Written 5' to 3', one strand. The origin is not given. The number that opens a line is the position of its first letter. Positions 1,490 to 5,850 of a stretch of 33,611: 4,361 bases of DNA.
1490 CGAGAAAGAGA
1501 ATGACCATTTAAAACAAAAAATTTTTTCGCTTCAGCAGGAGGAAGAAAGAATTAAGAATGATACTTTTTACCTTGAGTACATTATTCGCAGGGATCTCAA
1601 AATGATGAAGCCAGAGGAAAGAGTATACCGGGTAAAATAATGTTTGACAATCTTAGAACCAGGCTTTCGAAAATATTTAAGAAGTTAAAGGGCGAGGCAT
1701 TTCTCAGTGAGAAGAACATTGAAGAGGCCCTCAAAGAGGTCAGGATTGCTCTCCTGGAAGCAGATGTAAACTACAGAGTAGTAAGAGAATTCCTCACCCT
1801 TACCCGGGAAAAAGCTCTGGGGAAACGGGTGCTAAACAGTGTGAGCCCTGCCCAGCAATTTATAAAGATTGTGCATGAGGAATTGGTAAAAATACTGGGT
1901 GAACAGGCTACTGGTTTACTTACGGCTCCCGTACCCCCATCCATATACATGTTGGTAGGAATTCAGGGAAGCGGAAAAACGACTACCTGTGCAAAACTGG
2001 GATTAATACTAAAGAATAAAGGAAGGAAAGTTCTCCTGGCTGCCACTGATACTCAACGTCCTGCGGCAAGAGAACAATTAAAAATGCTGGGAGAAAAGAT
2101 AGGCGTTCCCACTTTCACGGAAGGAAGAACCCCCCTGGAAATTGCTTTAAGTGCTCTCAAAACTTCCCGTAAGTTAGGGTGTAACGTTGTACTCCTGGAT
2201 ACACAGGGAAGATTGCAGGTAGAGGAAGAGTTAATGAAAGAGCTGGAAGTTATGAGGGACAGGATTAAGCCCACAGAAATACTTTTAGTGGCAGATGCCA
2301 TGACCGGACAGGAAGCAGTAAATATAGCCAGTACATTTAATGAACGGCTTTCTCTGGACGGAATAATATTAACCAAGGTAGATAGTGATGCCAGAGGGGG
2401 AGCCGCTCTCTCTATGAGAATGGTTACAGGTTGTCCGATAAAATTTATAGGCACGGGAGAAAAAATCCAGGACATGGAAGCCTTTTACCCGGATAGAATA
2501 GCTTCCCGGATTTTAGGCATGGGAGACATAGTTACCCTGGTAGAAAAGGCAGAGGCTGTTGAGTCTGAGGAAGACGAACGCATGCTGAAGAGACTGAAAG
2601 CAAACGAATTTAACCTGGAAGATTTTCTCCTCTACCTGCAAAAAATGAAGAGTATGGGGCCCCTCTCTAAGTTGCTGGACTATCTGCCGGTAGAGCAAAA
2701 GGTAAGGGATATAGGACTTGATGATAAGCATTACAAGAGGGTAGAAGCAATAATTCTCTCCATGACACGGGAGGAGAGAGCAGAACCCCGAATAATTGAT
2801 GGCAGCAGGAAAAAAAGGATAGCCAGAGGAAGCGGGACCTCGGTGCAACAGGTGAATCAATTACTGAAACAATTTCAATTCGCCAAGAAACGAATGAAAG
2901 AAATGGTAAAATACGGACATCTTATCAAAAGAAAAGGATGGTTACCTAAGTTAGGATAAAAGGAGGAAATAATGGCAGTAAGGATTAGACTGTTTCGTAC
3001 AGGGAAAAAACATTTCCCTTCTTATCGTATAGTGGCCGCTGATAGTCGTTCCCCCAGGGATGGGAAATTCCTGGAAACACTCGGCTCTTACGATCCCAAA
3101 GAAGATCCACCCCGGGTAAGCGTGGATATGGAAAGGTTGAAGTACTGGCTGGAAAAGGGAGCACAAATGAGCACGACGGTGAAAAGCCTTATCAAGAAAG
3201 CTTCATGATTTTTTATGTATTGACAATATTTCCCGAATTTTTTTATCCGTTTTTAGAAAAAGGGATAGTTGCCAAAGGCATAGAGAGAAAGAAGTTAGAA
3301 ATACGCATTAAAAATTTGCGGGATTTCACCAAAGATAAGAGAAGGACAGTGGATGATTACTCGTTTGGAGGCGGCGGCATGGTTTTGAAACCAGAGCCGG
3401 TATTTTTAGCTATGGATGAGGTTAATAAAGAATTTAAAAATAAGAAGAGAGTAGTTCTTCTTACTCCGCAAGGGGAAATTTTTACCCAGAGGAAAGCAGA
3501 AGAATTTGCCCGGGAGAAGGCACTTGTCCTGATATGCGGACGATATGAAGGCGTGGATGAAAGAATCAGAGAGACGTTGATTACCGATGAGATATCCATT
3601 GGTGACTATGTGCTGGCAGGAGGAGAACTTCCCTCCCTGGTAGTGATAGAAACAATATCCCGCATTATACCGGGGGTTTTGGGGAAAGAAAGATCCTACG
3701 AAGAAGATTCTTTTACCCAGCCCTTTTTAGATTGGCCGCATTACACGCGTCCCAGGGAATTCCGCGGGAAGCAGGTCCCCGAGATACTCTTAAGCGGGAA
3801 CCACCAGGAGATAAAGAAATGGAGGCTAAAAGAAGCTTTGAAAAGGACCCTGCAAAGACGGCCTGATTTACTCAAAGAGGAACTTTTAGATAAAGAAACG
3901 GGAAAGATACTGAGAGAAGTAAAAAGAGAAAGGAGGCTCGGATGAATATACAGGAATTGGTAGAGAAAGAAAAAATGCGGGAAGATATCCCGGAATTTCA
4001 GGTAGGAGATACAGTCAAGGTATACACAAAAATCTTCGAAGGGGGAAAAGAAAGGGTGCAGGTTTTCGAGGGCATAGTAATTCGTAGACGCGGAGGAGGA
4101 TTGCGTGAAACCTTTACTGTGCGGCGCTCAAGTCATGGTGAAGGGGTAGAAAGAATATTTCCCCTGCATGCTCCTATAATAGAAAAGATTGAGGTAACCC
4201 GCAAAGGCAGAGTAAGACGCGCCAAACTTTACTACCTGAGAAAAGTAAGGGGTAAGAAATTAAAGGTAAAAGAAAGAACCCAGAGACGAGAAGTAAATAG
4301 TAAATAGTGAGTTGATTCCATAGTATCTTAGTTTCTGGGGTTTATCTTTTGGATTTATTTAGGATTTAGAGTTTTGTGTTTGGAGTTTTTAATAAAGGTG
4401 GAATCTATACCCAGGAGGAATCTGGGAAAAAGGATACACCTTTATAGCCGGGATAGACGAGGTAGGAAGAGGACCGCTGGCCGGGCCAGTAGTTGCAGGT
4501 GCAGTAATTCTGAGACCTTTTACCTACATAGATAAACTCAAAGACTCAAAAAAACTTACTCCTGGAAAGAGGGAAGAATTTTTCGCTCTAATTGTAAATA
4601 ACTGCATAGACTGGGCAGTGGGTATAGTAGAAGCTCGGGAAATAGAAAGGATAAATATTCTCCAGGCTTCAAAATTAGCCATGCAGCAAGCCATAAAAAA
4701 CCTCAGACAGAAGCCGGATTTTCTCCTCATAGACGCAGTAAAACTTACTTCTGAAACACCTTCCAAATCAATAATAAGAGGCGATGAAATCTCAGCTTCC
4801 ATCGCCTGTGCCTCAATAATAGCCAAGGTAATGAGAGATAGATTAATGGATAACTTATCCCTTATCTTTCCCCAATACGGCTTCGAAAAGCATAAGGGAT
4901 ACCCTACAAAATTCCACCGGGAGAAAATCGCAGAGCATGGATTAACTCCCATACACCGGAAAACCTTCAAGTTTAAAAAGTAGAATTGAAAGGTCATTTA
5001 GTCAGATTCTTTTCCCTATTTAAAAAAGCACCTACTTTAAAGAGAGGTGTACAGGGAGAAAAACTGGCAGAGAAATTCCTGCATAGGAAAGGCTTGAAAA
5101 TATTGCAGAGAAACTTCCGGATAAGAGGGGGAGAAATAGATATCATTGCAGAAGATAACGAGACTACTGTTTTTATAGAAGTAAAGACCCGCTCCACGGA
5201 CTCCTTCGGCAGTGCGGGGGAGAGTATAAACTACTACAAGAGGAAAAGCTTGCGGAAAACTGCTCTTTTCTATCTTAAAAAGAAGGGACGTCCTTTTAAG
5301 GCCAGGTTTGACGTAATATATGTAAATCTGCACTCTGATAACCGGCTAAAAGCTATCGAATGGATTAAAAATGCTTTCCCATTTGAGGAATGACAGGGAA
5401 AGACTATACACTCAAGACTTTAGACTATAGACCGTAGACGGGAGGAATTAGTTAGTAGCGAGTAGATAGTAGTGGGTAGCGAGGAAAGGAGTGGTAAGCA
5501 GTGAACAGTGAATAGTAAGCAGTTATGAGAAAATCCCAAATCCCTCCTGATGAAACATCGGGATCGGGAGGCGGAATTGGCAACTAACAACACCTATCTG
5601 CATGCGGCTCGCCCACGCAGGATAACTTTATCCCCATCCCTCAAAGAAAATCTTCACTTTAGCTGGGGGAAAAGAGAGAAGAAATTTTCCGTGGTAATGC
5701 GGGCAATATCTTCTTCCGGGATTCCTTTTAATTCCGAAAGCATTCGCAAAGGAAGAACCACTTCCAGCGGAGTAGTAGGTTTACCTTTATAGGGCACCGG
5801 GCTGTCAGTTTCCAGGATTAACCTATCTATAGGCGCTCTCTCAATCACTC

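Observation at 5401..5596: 196-nt run of 28 in-phase degenerate heptanucleotides between convergent yraN and tatD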

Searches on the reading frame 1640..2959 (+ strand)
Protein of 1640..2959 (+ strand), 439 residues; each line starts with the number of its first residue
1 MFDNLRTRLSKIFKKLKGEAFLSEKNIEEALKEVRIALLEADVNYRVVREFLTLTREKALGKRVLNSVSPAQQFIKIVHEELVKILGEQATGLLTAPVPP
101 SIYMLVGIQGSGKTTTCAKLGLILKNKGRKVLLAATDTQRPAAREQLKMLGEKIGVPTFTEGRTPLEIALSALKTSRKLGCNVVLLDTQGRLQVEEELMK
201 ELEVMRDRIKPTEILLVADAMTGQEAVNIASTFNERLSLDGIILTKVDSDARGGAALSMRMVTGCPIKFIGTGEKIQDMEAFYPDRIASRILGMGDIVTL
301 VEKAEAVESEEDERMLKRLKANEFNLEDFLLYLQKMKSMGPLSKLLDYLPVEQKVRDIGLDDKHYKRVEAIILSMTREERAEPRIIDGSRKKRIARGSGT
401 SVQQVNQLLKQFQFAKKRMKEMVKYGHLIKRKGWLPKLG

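Call 17: search_protein_families(library=pfam, proteins=[window:1640-2959:+])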
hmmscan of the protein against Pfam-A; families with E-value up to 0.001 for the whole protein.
window:1640-2959:+ (439 aa): 7 families
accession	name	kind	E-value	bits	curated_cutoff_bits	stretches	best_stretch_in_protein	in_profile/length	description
PF00448.28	SRP54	-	3.3e-71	239.4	22.7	1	100-293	1-196/196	SRP54-type protein, GTPase domain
PF02978.25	SRP_SPB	-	1.9e-31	108.8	27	1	323-419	1-91/91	Signal peptide binding domain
PF02881.24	SRP54_N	-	2.3e-19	69.8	22.4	1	7-82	3-75/75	SRP54-type protein, helical bundle domain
PF01656.29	CbiA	-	4e-09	36.9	25.4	1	110-253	9-89/125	CobQ/CobB/MinD/ParA nucleotide binding domain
PF13401.12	AAA_22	-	5.3e-06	27.2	27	1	101-217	6-121/130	AAA domain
PF13614.12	AAA_31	-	9.4e-05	22.9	27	1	110-143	12-45/177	AAA domain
PF13604.12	AAA_30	-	0.00083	19.6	27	0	102-160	20-72/191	AAA domain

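Call 47: find_homologous_proteins(query=window:1640-2959:+, max_evalue=1e-60)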
Query window:1640-2959:+ (439 aa): 8000 proteins with E <= 1e-60 among 8000 candidates; the best 120 are listed.
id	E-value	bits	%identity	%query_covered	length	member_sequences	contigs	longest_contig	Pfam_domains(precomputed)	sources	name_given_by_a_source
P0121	1.3e-262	889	94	100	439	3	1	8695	PF02881.25,PF02978.27,PF01656.30,PF00448.29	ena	-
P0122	3.8e-248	842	88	100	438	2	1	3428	PF02881.25,PF02978.27,PF01656.30,PF00448.29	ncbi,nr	ncbi:signal recognition particle protein [Candidatus Calescamantes bacterium]|nr:signal recognition 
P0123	2.3e-217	740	75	100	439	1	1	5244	PF02881.25,PF02978.27,PF01656.30,PF00448.29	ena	-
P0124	2.7e-199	681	71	100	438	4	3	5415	PF06414.19,PF02881.25,PF02978.27,PF01656.30,PF13401.13,PF00448.29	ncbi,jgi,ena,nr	ncbi:MAG TPA: signal recognition particle protein [bacterium]|nr:signal recognition particle protein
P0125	2.4e-188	645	67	100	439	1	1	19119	PF02881.25,PF02978.27,PF00448.29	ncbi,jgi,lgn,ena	-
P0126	6.5e-169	581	60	100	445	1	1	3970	PF02881.25,PF02978.27,PF01656.30,PF00005.34,PF13401.13,PF00448.29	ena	-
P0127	7.2e-165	567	58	100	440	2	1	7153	PF02881.25,PF02978.27,PF01656.30,PF13401.13,PF00448.29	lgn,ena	-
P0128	1.0e-164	567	59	100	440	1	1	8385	PF02881.25,PF02978.27,PF01656.30,PF13401.13,PF00448.29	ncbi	-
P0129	1.6e-164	566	59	100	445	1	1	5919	PF02881.25,PF02978.27,PF01656.30,PF13401.13,PF00448.29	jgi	jgi:signal recognition particle subunit SRP54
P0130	1.8e-164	566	59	100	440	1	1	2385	PF02881.25,PF02978.27,PF01656.30,PF13401.13,PF00448.29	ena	-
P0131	6.2e-164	564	58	100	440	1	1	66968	PF02881.25,PF02978.27,PF01656.30,PF13401.13,PF00448.29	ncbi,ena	-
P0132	1.1e-163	563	58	100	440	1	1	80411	PF02881.25,PF02978.27,PF01656.30,PF13401.13,PF00448.29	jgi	jgi:signal recognition particle subunit SRP54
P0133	5.5e-163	561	58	100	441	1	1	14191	PF02881.25,PF02978.27,PF01656.30,PF13401.13,PF00448.29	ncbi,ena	-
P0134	1.2e-162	560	58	100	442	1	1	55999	PF02881.25,PF02978.27,PF01656.30,PF13401.13,PF00448.29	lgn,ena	-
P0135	5.7e-161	555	57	100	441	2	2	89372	PF02881.25,PF02978.27,PF01656.30,PF13401.13,PF00448.29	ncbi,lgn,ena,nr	ncbi:signal recognition particle protein [bacterium]|nr:signal recognition particle protein [bacteri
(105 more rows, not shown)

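Call 48: find_encoding_contigs(protein=P0121, flank=10000, max_places=3)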
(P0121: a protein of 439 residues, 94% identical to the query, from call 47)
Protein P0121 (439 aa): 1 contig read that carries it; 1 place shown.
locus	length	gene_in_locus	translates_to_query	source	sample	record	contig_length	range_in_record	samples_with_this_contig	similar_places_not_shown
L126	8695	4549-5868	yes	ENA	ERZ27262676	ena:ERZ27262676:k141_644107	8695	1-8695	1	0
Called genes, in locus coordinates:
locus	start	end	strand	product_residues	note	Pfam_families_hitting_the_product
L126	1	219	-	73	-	?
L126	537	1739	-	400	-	PF01676:Metalloenzyme, PF10143:PhosphMutase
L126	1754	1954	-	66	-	PF01165:Ribosomal_S21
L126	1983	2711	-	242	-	PF27030:AbpE_bact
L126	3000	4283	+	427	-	PF03952:Enolase_N, PF00113:Enolase_C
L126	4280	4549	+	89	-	PF04977:DivIC, PF02183:HALZ (weak)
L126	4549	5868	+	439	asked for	PF02881:SRP54_N, PF00448:SRP54, PF01656:CbiA, PF02978:SRP_SPB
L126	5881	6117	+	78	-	PF00886:Ribosomal_S16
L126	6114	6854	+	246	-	PF01746:tRNA_m1G_MT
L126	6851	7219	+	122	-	PF01245:Ribosomal_L19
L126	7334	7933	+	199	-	PF01351:RNase_HII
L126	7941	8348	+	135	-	PF08378:NERD, PF02021:UPF0102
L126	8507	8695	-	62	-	?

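Call 49: find_encoding_contigs(protein=P0122, flank=10000, max_places=3)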
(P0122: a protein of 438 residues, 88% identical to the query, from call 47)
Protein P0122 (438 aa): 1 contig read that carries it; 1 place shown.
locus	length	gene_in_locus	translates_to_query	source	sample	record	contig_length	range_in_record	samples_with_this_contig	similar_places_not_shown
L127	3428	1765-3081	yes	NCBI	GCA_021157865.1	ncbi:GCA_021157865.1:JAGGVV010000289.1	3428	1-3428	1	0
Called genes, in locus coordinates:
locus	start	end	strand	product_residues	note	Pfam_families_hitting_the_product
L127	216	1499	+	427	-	PF03952:Enolase_N, PF00113:Enolase_C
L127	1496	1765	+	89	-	PF04977:DivIC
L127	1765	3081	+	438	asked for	PF02881:SRP54_N, PF00448:SRP54, PF01656:CbiA, PF02978:SRP_SPB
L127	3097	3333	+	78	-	PF00886:Ribosomal_S16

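Call 50: find_encoding_contigs(protein=P0123, flank=10000, max_places=3)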
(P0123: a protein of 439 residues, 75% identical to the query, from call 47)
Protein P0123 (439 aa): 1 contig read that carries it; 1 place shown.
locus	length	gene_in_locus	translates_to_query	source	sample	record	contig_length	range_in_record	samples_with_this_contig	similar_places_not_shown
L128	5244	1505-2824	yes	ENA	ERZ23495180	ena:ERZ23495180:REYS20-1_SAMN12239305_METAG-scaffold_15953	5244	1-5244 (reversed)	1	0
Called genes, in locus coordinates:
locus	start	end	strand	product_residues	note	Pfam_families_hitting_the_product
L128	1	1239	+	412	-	?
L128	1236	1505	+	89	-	PF04977:DivIC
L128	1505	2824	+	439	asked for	PF02881:SRP54_N, PF00448:SRP54, PF01656:CbiA, PF02978:SRP_SPB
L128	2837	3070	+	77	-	PF00886:Ribosomal_S16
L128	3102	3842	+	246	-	PF01746:tRNA_m1G_MT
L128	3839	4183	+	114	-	PF01245:Ribosomal_L19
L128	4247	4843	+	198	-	PF01351:RNase_HII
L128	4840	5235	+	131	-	PF08378:NERD (weak), PF02021:UPF0102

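Call 67: find_encoding_contigs(protein=P0125, flank=10000, max_places=2)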
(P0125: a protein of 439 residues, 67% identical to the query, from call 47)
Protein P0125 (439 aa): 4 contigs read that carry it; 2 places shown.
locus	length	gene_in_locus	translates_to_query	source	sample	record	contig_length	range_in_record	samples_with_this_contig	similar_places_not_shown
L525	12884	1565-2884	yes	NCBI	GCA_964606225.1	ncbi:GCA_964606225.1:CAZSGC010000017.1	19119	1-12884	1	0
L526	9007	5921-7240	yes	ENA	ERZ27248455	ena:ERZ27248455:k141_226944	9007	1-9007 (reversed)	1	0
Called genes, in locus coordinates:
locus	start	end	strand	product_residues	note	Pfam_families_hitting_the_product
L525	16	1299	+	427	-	PF03952:Enolase_N, PF00113:Enolase_C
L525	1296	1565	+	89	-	PF04977:DivIC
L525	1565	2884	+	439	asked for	PF02881:SRP54_N, PF00448:SRP54, PF02978:SRP_SPB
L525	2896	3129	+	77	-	PF00886:Ribosomal_S16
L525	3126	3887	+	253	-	PF01746:tRNA_m1G_MT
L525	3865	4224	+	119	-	PF01245:Ribosomal_L19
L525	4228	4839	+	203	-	PF01351:RNase_HII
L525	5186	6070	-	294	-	PF02355:SecD_SecF_C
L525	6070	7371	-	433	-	PF21760:SecD_1st, PF22599:SecDF_P1_head, PF02355:SecD_SecF_C, PF03176:MMPL (weak)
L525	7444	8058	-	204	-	PF00697:PRAI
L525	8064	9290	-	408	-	PF27218:MJ0043_C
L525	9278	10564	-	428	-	PF01979:Amidohydro_1, PF07969:Amidohydro_3 (faint), PF12890:DHOase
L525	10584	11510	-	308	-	PF02729:OTCace_N, PF00185:OTCace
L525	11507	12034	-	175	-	PF00156:Pribosyltran, PF14681:UPRTase (weak)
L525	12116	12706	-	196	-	PF01965:DJ-1_PfpI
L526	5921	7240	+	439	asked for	PF02881:SRP54_N, PF00448:SRP54, PF02978:SRP_SPB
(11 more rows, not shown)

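Call 68: find_encoding_contigs(protein=P0124, flank=10000, max_places=3)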
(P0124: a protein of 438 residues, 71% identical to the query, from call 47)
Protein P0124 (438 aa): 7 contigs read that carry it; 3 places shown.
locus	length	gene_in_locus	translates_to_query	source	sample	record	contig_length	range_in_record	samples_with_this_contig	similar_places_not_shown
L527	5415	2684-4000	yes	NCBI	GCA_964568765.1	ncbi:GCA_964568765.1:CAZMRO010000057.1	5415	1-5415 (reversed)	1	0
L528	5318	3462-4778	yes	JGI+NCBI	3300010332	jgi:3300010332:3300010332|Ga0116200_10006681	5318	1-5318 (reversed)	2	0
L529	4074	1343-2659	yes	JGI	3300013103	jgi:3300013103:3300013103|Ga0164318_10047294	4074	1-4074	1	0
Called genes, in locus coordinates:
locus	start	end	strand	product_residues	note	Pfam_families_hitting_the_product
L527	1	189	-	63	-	?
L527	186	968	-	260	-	PF01946:Thi4, PF01494:FAD_binding_3 (weak), PF00890:FAD_binding_2 (faint), PF01266:DAO (weak), PF07992:Pyr_redox_2 (weak), PF12831:FAD_oxidored (weak), PF13450:NAD_binding_8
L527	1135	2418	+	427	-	PF03952:Enolase_N, PF00113:Enolase_C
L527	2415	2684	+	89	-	PF04977:DivIC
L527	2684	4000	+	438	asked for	PF02881:SRP54_N, PF06414:Zeta_toxin (weak), PF13401:AAA_22 (faint), PF00448:SRP54, PF01656:CbiA (weak), PF02978:SRP_SPB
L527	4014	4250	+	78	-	PF00886:Ribosomal_S16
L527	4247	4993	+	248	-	PF01746:tRNA_m1G_MT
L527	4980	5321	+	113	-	PF01245:Ribosomal_L19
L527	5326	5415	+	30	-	?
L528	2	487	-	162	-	PF02683:DsbD_TM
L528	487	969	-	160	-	PF00578:AhpC-TSA, PF08534:Redoxin, PF00255:GSHPx, PF02630:SCO1-SenC (weak), PF00085:Thioredoxin (weak), PF13098:Thioredoxin_2 (faint), PF13905:Thioredoxin_8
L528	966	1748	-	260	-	PF01946:Thi4, PF01494:FAD_binding_3 (weak), PF00890:FAD_binding_2 (faint), PF01266:DAO (weak), PF07992:Pyr_redox_2 (weak), PF12831:FAD_oxidored (weak), PF13450:NAD_binding_8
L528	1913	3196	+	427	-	PF03952:Enolase_N, PF00113:Enolase_C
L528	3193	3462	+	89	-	PF04977:DivIC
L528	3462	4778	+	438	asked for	PF02881:SRP54_N, PF06414:Zeta_toxin (weak), PF13401:AAA_22 (faint), PF00448:SRP54, PF01656:CbiA (weak), PF02978:SRP_SPB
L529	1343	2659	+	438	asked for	PF02881:SRP54_N, PF06414:Zeta_toxin (weak), PF13401:AAA_22 (faint), PF00448:SRP54, PF01656:CbiA (weak), PF02978:SRP_SPB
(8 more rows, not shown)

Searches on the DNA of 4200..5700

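Call 52: search_rna_families(source=window, start=4200, end=5700, threshold=evalue, max_evalue=1)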
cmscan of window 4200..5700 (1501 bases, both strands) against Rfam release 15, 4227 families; matches with E-value up to 1: 1.
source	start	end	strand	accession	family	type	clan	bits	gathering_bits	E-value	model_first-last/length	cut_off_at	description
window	4276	4342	+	RF00200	snoZ199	Gene; snRNA; snoRNA; CD-box;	-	22.2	47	0.87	1-84/84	no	Small nucleolar RNA Z199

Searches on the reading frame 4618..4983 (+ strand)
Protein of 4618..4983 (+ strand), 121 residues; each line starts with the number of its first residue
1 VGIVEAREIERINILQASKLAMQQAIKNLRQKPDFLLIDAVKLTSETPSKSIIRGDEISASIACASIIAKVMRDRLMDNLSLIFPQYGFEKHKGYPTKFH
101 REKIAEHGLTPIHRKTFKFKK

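Call 10: search_protein_families(library=pfam, proteins=[window:4618-4983:+])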
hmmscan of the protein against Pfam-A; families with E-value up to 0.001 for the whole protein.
window:4618-4983:+ (121 aa): 1 family
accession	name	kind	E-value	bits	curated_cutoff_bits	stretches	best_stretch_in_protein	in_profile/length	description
PF01351.25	RNase_HII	-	1.7e-20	74.2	25.8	1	5-118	71-197/199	Ribonuclease HII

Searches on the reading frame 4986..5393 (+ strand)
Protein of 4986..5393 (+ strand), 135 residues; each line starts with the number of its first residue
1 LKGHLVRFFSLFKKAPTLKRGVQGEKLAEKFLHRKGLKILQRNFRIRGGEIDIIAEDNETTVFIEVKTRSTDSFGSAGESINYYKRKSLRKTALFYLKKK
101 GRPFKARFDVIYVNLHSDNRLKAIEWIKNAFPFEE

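Call 10: search_protein_families(library=pfam, proteins=[window:4986-5393:+])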
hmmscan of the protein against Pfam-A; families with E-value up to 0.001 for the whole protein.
window:4986-5393:+ (135 aa): 3 families
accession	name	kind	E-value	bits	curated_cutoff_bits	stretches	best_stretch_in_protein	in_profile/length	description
PF02021.23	UPF0102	-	7.3e-28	97.2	23.6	1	24-113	1-80/80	Uncharacterised protein family UPF0102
PF08378.17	NERD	-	2.8e-06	28.2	22.1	1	20-86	1-72/111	Nuclease-related domain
PF01939.22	NucS_C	-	0.00043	20.7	24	1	32-72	15-56/124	Endonuclease NucS C-terminal domain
